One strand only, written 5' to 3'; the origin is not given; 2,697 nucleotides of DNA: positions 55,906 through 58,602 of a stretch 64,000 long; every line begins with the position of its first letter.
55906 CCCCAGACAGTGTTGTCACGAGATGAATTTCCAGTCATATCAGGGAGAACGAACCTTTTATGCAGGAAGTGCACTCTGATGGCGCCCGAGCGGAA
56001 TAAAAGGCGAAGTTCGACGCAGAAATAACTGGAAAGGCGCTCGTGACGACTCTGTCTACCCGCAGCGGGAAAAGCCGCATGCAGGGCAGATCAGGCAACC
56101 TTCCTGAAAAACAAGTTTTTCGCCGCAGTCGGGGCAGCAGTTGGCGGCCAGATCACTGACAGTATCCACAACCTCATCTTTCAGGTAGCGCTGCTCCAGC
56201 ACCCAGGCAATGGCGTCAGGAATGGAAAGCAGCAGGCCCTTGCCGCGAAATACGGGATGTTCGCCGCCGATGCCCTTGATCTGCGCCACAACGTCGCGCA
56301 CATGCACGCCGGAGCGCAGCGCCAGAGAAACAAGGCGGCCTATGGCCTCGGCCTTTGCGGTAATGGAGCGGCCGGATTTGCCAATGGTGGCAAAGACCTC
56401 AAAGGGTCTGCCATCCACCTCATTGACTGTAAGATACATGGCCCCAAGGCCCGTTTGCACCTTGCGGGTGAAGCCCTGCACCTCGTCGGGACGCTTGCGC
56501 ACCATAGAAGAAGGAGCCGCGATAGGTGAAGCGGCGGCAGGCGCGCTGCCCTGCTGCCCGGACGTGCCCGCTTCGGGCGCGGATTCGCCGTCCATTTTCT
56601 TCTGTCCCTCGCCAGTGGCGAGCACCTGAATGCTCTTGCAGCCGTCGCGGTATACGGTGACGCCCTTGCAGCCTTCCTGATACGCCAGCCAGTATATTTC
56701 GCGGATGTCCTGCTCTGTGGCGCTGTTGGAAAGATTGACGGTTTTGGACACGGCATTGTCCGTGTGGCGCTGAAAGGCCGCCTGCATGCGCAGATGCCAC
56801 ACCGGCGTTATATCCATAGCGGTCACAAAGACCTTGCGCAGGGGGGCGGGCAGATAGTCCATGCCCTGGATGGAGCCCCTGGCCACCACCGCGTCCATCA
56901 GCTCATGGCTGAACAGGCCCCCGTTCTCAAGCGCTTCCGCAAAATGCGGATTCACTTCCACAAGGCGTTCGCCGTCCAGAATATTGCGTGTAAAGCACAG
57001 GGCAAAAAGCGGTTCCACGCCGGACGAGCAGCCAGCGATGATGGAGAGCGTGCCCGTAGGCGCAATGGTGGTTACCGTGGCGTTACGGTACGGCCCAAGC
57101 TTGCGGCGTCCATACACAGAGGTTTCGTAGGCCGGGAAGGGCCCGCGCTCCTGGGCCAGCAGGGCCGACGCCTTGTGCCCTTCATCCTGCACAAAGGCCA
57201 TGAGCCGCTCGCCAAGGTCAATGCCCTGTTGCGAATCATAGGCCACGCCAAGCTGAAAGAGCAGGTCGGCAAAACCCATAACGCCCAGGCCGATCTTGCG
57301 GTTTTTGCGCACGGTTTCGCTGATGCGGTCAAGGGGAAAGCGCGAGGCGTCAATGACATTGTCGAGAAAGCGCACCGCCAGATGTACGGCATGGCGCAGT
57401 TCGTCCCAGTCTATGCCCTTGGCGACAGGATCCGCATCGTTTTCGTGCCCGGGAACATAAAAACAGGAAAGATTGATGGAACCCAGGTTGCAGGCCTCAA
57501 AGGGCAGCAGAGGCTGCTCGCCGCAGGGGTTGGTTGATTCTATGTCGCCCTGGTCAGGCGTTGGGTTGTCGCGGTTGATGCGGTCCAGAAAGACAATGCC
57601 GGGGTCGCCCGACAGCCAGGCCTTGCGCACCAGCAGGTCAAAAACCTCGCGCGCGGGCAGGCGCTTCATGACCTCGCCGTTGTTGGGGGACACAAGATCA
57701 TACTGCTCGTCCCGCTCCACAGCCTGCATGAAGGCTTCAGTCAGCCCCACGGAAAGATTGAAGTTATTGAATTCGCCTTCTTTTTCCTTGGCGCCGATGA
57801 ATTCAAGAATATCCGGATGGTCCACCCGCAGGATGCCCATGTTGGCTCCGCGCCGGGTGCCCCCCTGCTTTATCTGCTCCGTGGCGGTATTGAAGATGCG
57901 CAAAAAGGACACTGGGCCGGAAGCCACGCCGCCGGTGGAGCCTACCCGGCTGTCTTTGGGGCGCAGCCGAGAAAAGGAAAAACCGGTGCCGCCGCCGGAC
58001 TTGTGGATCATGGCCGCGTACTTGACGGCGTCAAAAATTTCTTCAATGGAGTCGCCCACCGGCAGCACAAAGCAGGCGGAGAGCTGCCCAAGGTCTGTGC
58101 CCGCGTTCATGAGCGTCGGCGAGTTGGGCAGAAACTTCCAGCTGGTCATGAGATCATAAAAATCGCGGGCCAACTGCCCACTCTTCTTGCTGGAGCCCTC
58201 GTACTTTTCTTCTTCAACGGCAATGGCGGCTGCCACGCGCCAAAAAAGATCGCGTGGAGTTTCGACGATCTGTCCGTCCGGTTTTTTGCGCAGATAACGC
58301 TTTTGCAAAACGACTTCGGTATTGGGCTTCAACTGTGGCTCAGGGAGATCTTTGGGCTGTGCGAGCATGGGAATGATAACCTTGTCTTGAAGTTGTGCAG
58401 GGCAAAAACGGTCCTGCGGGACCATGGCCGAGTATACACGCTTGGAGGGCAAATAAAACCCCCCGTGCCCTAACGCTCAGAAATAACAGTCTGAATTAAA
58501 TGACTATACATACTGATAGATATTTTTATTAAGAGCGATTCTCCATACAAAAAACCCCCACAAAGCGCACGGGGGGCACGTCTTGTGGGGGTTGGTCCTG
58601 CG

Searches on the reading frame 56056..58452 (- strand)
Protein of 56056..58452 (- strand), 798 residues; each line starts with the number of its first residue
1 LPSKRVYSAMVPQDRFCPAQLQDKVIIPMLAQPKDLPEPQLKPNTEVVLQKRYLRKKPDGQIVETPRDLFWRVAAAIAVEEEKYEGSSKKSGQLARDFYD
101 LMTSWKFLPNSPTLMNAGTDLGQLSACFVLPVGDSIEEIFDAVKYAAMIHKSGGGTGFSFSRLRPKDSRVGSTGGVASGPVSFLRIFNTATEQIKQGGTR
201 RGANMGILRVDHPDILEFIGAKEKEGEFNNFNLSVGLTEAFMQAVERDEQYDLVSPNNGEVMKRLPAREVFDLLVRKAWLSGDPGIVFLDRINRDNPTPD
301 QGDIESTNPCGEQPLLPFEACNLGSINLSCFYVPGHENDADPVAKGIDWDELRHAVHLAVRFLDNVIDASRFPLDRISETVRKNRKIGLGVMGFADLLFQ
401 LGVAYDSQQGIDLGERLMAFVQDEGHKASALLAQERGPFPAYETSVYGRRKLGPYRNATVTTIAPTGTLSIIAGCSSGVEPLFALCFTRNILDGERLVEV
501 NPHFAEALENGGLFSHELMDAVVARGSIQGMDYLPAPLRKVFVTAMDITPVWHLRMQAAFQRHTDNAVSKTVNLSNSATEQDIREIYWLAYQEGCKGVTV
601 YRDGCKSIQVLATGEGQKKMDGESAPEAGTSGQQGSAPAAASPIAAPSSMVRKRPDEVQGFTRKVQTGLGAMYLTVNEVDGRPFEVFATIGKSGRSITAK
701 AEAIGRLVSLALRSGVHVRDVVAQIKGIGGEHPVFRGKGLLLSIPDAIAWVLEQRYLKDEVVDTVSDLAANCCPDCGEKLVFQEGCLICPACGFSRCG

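Call 30: search_protein_families(library=pfam, proteins=[window:56056-58452:-], max_evalue=0.001)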
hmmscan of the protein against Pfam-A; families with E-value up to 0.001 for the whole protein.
window:56056-58452:- (798 aa): 3 families
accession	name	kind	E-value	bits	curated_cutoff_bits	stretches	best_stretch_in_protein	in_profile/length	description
PF02867.20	Ribonuc_red_lgC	-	3.5e-134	448.7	23.9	2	125-449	1-346/523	Ribonucleotide reductase, barrel domain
PF00317.26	Ribonuc_red_lgN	-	1.1e-24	86.7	28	1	44-122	6-77/77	Ribonucleotide reductase, all-alpha domain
PF12637.14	TSCPD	-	3.8e-20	72.4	22.8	1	663-755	5-87/88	TSCPD domain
